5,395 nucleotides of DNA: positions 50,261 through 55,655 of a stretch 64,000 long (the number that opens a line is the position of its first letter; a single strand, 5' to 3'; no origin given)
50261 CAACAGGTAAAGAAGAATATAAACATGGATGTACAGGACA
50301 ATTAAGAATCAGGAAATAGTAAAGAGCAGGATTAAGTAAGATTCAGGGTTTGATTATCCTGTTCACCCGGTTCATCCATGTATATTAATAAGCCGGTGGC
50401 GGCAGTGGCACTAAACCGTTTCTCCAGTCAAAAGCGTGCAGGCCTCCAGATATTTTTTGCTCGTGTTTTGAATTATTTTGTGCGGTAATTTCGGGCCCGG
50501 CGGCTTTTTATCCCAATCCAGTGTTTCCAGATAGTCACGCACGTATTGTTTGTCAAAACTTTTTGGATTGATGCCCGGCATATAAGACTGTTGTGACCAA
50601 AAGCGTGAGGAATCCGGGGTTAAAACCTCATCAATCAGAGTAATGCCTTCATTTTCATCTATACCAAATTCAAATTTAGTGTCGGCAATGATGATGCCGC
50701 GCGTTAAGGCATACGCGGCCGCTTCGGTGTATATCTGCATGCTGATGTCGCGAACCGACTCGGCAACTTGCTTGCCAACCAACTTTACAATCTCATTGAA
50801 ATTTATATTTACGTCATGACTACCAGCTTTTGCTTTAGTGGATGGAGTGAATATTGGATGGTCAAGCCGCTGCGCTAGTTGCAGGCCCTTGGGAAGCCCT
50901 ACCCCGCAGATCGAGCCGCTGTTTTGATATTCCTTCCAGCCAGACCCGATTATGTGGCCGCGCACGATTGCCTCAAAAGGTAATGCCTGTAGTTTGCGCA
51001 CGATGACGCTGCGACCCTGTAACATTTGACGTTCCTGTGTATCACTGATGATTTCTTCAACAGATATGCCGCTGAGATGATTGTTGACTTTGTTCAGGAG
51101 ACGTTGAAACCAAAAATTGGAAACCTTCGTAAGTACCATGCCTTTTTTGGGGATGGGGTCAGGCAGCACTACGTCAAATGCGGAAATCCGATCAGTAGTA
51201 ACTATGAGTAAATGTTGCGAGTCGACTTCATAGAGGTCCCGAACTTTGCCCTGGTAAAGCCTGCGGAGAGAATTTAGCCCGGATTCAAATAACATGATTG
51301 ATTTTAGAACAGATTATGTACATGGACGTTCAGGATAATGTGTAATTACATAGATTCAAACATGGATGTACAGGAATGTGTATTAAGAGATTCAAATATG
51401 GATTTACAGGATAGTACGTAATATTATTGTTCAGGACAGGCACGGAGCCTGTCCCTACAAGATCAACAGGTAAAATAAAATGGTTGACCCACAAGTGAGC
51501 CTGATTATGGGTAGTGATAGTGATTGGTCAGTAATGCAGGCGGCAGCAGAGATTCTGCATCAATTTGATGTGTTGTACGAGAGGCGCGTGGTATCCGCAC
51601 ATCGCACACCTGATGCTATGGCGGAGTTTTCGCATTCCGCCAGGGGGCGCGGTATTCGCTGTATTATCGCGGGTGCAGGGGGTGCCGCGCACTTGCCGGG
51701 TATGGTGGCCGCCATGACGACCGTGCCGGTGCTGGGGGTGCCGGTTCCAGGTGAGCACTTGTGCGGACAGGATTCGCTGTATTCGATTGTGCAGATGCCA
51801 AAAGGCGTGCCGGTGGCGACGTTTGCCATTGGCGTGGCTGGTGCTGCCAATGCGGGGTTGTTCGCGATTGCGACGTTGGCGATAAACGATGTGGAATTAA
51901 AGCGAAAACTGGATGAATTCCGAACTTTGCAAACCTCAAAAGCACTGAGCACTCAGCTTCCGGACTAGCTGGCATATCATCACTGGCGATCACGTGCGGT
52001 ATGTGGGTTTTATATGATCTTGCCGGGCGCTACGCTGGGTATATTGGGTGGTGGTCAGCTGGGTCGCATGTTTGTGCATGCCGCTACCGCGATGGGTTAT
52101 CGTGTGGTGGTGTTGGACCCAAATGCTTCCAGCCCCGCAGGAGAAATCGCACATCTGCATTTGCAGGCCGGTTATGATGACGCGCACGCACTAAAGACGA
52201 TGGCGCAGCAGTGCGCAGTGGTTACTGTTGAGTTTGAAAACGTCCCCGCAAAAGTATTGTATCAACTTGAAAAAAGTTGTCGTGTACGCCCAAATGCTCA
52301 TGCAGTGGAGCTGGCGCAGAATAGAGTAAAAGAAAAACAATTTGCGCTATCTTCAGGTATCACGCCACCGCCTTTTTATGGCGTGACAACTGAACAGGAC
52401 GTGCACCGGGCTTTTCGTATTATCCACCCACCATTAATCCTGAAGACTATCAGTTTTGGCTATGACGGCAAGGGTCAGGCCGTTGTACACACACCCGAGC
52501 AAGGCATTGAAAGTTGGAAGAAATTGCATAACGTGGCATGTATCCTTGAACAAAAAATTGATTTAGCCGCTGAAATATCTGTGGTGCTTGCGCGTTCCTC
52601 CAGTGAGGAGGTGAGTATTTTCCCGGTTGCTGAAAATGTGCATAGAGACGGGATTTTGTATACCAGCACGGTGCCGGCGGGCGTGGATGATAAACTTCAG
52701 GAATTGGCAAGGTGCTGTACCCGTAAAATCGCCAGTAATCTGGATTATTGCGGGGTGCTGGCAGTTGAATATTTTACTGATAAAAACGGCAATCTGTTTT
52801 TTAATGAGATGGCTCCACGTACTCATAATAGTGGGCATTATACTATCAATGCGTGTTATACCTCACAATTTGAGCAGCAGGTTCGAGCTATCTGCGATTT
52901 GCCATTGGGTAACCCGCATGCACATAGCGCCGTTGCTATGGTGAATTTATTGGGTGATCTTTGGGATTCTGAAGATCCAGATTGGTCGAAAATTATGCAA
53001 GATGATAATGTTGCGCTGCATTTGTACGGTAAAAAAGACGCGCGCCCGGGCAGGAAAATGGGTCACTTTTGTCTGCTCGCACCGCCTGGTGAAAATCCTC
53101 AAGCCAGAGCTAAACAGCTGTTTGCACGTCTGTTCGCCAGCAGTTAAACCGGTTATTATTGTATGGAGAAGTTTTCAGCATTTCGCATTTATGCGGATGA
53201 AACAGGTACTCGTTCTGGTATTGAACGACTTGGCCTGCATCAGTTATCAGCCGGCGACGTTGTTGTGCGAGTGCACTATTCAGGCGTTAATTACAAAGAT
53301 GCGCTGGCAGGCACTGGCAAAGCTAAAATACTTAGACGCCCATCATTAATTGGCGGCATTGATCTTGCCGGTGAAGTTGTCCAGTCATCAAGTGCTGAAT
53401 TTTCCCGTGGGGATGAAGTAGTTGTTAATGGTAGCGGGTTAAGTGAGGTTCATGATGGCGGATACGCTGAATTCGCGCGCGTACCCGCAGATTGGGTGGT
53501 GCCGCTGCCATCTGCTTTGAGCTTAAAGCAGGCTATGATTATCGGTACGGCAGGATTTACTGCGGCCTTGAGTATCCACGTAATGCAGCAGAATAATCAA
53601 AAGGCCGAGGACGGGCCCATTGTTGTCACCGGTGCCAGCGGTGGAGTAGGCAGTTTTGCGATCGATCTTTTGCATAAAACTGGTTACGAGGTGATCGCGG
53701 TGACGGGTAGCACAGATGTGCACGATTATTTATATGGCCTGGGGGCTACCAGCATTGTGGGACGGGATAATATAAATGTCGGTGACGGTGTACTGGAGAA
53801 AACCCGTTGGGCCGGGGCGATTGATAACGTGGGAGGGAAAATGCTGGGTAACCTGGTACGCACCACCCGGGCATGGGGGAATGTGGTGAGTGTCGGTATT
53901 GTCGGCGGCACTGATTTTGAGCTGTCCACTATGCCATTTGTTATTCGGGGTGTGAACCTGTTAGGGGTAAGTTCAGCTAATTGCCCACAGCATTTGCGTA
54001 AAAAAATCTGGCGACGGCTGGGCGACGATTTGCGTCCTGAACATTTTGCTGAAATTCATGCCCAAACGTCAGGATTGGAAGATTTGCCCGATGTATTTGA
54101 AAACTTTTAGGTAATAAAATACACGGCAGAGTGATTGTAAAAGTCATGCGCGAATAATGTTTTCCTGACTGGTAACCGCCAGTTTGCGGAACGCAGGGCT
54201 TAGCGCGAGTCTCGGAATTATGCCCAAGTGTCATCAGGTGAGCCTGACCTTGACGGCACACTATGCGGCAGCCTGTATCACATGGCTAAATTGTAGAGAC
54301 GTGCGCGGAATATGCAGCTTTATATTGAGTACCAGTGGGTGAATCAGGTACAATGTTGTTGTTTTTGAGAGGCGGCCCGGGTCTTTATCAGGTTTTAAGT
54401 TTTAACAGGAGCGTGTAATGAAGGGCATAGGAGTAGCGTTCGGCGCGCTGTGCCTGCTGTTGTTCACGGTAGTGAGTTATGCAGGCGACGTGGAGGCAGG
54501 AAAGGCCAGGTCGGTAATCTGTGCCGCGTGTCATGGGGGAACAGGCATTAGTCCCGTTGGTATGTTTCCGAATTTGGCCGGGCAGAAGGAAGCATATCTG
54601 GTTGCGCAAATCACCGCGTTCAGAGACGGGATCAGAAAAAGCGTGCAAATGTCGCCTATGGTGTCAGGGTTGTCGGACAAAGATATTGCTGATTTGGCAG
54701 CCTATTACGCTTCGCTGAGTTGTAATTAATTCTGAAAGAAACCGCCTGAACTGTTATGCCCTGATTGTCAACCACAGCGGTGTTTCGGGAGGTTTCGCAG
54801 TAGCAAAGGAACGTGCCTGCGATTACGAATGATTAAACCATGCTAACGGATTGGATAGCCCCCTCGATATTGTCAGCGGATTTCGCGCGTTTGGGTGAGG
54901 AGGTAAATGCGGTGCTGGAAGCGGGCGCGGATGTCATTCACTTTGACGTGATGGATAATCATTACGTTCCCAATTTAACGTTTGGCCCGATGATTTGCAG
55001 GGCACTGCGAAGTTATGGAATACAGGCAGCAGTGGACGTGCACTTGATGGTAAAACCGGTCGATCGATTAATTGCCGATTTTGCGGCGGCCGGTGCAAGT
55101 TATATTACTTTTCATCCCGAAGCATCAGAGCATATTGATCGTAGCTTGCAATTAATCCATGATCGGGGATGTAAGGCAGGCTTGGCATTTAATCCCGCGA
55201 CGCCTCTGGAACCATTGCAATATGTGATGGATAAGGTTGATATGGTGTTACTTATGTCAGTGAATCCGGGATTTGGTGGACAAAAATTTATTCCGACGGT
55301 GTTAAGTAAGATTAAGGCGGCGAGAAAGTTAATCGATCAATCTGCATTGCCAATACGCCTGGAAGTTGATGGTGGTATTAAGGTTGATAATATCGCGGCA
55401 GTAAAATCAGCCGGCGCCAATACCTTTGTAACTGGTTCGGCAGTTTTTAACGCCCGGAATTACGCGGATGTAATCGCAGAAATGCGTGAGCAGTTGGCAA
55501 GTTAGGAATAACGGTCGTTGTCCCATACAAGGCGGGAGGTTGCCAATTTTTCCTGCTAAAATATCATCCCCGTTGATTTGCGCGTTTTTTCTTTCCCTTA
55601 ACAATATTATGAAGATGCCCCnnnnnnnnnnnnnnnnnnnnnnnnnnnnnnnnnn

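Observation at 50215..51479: Family of short repeats with hairpin and inverted-repeat modules flanking purC and filling the purC-purE promoter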

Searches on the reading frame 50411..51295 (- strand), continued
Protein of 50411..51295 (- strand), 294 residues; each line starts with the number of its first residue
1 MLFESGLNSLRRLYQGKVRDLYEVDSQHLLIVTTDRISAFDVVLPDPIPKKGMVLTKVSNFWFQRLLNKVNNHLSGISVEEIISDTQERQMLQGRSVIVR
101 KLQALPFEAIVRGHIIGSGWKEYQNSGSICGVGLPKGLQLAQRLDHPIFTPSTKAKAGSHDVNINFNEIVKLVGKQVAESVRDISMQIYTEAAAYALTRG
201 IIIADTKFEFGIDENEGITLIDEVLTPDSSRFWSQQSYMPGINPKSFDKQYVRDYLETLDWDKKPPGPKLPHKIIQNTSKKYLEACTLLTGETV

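Call 59: list_cluster_members(proteins=[P0001, P0002, P0013])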
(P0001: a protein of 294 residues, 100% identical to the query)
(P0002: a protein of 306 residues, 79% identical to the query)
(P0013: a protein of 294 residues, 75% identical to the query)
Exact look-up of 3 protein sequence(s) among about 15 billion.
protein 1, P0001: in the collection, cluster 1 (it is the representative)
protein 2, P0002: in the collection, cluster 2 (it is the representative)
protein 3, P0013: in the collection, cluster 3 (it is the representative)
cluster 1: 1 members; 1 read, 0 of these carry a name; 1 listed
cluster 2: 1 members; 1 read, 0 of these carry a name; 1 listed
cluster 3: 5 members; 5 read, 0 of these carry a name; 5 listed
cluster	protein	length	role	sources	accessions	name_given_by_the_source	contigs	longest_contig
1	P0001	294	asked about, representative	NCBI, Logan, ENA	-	-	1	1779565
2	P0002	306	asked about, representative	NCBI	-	-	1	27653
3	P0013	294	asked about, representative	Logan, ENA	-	-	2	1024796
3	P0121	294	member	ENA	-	-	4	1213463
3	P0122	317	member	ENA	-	-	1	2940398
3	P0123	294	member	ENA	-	-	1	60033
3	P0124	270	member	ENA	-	-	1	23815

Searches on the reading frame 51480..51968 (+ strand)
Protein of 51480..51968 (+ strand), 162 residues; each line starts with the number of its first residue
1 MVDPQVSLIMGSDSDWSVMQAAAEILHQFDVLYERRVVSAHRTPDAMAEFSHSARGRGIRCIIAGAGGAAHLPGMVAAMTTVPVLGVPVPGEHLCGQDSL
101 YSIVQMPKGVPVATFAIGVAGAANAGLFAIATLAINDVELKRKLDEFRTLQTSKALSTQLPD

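Call 9: search_protein_families(library=ncbifam, proteins=[window:51480-51968:+])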
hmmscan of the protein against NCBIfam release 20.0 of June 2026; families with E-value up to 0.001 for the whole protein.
window:51480-51968:+ (162 aa): 2 families
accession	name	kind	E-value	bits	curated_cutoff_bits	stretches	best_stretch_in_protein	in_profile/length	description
TIGR01162.1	purE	equivalog_domain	1.8e-59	199.7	149.6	1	6-155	1-148/156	5-(carboxyamino)imidazole ribonucleotide mutase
NF033503.1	LarB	equivalog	2.1e-05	24.3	175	1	5-125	81-203/209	nickel pincer cofactor biosynthesis protein LarB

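Call 89: find_encoding_contigs(protein=window:51480-51968:+, flank=3000, max_places=10)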
Protein window:51480-51968:+ (162 aa): 1 contig read that carries it; 1 place shown.
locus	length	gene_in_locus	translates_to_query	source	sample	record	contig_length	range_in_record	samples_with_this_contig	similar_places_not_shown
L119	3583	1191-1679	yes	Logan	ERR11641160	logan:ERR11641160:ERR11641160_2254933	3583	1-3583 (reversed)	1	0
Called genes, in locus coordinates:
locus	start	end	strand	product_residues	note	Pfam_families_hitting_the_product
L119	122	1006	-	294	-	PF01259:SAICAR_synt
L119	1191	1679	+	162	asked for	PF00731:AIRC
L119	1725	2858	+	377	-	PF22660:RS_preATP-grasp-like, PF02222:ATP-grasp, PF17769:PurK_C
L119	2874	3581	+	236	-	?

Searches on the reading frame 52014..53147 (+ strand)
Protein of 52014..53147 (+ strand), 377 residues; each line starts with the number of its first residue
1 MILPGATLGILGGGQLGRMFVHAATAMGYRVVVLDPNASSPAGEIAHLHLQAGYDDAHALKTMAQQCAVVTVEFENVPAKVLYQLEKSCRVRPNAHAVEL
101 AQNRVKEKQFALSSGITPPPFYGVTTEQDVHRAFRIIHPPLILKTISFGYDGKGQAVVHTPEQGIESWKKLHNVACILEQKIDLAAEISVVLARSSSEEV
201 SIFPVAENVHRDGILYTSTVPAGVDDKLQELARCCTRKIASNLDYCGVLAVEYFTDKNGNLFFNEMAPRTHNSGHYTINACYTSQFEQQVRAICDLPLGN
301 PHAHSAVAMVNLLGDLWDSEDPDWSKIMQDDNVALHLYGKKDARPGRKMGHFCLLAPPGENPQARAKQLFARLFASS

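Call 9: search_protein_families(library=ncbifam, proteins=[window:52014-53147:+])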
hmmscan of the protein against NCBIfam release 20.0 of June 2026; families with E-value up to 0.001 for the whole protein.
window:52014-53147:+ (377 aa): 13 families
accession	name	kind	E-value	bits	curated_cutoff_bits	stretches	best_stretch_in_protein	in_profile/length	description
NF004677.0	PRK06019.1-3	equivalog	8.6e-154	512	441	1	1-373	7-384/389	5-(carboxyamino)imidazole ribonucleotide synthase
NF004676.0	PRK06019.1-2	equivalog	3.3e-131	437.6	387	1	2-358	7-359/363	5-(carboxyamino)imidazole ribonucleotide synthase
NF004675.0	PRK06019.1-1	equivalog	8.3e-118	393.4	375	1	2-361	6-362/375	5-(carboxyamino)imidazole ribonucleotide synthase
NF004679.0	PRK06019.1-5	equivalog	5.1e-116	387.6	326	1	7-369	4-365/376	5-(carboxyamino)imidazole ribonucleotide synthase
TIGR01161.1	purK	equivalog_domain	4.4e-115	384.8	318.4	1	7-359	1-356/362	5-(carboxyamino)imidazole ribonucleotide synthase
NF004680.0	PRK06019.1-6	equivalog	5.4e-77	259.2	327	1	7-357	19-377/405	5-(carboxyamino)imidazole ribonucleotide synthase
NF004678.0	PRK06019.1-4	equivalog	9.4e-61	205.6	444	1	9-358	5-324/355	5-(carboxyamino)imidazole ribonucleotide synthase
NF006766.0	PRK09288.1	equivalog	5.3e-44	150.6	339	1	10-372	17-389/396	formate-dependent phosphoribosylglycinamide formyltransferase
TIGR01142.1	purT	equivalog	2.3e-33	115.7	502.15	1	10-367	4-371/380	phosphoribosylglycinamide formyltransferase 2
NF053643.1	Ddl_archaea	equivalog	2e-07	30.3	500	1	92-283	95-285/367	putative pseudomurein biosynthesis ATP-grasp protein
NF003671.0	PRK05294.1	equivalog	0.0001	20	599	1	94-271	657-839/1058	carbamoyl-phosphate synthase large subunit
TIGR01369.1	CPSaseII_lrg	equivalog_domain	0.0002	19.1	1027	1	94-273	660-844/1052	carbamoyl-phosphate synthase (glutamine-hydrolyzing) large subunit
TIGR01235.1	pyruv_carbox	equivalog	0.00098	16.7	1114.45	0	92-271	104-294/1143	pyruvate carboxylase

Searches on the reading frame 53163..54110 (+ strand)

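Call 9: search_protein_families(library=ncbifam, proteins=[window:53163-54110:+])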
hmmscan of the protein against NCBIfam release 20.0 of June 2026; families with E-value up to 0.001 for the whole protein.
window:53163-54110:+ (315 aa): 20 families
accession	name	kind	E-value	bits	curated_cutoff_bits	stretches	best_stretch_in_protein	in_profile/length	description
TIGR02823.1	oxido_YhdH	subfamily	2.9e-114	381.3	297.25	1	6-314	2-310/324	acrylyl-CoA reductase family protein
NF051456.1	acrylyl_AcuI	equivalog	3.6e-96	321.8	440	1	5-302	2-299/325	acrylyl-CoA reductase (NADPH)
TIGR02824.1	quinone_pig3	subfamily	4.9e-31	107.9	296.8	1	26-291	23-284/325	putative NAD(P)H quinone oxidoreductase, PIG3 family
NF010344.0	PRK13771.1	subfamily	1.1e-21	77.2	349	1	92-273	109-284/334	putative alcohol dehydrogenase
NF041172.1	AcrlCoa_red_Thmprot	equivalog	1e-18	67.4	500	1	91-273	108-285/334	acryloyl-CoA reductase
TIGR01751.1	crot-CoA-red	equivalog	4.2e-17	62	378.55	1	95-208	136-248/398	crotonyl-CoA carboxylase/reductase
NF047908.1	AldhRedAhr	equivalog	1.2e-11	44.1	470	1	97-203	118-219/335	NADPH-dependent aldehyde reductase Ahr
TIGR02817.1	adh_fam_1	subfamily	2e-11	43.9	284.05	1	32-200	31-200/336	zinc-binding alcohol dehydrogenase family protein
NF041183.1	Pks2_ls1_myc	equivalog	5e-10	36.9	2400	1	26-215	1426-1610/2086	sulfolipid-1 biosynthesis phthioceranic/hydroxyphthioceranic acid synthase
NF008024.0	PRK10754.1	subfamily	2.3e-09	36.7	348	1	28-246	26-240/327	NADPH:quinone reductase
NF006940.0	PRK09422.1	equivalog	2.8e-09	36.4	344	1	97-268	113-282/338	alcohol dehydrogenase AdhP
NF007375.0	PRK09880.1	equivalog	5.6e-08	31.9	469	1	98-268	123-288/344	L-idonate 5-dehydrogenase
TIGR02825.1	B4_12hDH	equivalog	2.3e-07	30.5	579.85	1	54-247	53-241/327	leukotriene B4 12-hydroxydehydrogenase/15-oxo-prostaglandin 13-reductase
TIGR03989.1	Rxyl_3153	subfamily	1.4e-06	27.9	440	0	99-255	139-299/370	NDMA-dependent alcohol dehydrogenase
TIGR01202.1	bchC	equivalog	1.9e-06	27.3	291.25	1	20-183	15-177/308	chlorophyll synthesis pathway protein BchC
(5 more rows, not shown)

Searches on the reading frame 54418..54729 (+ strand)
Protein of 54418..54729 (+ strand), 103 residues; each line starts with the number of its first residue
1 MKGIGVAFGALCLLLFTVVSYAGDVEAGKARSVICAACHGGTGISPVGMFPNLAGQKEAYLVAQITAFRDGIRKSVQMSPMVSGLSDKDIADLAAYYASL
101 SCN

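Call 32: search_protein_families(library=ncbifam, proteins=[window:54418-54729:+], max_evalue=1e-8)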
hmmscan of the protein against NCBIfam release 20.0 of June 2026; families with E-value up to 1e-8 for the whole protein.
window:54418-54729:+ (103 aa): 1 family
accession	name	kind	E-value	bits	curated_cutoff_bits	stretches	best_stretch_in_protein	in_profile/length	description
NF049874.1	PdsA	exception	1.5e-09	38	330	1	34-101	27-106/198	periplasmic diheme shuttle PdsA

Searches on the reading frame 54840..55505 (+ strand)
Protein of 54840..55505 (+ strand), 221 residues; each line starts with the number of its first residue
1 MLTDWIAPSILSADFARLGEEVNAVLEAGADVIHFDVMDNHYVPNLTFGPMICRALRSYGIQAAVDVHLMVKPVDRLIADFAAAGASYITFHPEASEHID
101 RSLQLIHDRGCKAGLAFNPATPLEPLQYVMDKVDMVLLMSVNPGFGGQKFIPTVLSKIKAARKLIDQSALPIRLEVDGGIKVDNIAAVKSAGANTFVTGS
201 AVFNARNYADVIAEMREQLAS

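Call 32: search_protein_families(library=ncbifam, proteins=[window:54840-55505:+], max_evalue=1e-8)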
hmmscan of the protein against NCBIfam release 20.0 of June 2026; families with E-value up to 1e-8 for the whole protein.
window:54840-55505:+ (221 aa): 6 families
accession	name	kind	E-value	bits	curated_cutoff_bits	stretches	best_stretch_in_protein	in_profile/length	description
TIGR01163.1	rpe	equivalog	2.6e-95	317.8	212.6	1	6-216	2-211/211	ribulose-phosphate 3-epimerase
NF004076.0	PRK05581.1-4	subfamily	2.4e-70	236.3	165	1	5-217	6-217/221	ribulose-phosphate 3-epimerase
NF007266.0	PRK09722.1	equivalog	3.4e-50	170.7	271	1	6-207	5-206/230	D-allulose 6-phosphate 3-epimerase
NF005944.0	PRK08005.1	equivalog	3.9e-33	114.5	376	1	7-213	4-205/210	ribulose-phosphate 3 epimerase family protein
NF005986.0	PRK08091.1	equivalog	9.5e-24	84.6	264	1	6-218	15-226/229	ribulose-phosphate 3-epimerase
NF010658.0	PRK14057.1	equivalog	2.8e-14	53.2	530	1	29-207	45-229/254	epimerase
